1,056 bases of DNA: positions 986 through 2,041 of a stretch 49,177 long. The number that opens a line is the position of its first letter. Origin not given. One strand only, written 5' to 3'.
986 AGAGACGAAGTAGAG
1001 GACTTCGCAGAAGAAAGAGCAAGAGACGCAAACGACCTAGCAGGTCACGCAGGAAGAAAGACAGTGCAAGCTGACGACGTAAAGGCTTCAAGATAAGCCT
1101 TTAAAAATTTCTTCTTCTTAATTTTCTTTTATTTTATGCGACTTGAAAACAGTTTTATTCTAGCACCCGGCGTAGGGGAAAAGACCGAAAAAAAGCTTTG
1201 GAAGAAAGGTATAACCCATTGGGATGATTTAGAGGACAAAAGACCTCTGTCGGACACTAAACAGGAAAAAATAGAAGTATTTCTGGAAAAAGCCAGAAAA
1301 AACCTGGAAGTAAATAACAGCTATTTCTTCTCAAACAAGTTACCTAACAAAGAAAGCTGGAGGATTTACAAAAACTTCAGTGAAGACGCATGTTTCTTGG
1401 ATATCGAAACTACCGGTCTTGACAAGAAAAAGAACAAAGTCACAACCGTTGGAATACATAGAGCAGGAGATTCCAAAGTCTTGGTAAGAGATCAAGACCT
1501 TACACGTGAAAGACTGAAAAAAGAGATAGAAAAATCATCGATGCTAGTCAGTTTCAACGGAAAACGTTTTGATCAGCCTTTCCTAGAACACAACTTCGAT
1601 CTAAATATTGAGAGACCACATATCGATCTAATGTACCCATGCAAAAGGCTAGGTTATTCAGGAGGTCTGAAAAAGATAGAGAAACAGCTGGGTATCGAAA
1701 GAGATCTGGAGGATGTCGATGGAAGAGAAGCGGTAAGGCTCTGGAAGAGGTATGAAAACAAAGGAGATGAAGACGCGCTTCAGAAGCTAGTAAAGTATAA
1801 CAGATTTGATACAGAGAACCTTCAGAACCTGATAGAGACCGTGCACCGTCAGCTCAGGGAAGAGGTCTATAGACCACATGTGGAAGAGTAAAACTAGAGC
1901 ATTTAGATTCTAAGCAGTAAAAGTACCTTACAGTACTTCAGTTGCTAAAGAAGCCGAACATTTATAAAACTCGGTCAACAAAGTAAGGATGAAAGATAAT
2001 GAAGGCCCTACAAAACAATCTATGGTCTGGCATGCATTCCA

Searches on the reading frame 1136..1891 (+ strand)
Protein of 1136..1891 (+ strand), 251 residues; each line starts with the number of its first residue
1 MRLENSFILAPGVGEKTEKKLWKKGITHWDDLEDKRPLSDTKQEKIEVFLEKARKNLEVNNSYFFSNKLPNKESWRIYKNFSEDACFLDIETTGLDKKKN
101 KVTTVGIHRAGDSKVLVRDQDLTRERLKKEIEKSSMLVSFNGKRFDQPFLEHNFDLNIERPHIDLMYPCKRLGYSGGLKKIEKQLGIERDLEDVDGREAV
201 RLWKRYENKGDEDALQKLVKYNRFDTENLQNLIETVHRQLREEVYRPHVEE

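Call 64: search_protein_families(library=pfam, proteins=[window:1136-1891:+])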
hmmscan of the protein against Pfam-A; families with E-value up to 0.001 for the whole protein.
window:1136-1891:+ (251 aa): 2 families
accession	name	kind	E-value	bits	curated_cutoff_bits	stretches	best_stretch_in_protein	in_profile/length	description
PF13482.12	RNase_H_2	-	7e-45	153.4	22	1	86-235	1-163/165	RNase_H superfamily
PF01612.26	DNA_pol_A_exo1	-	0.00024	21.4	23.6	1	88-194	25-137/173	3'-5' exonuclease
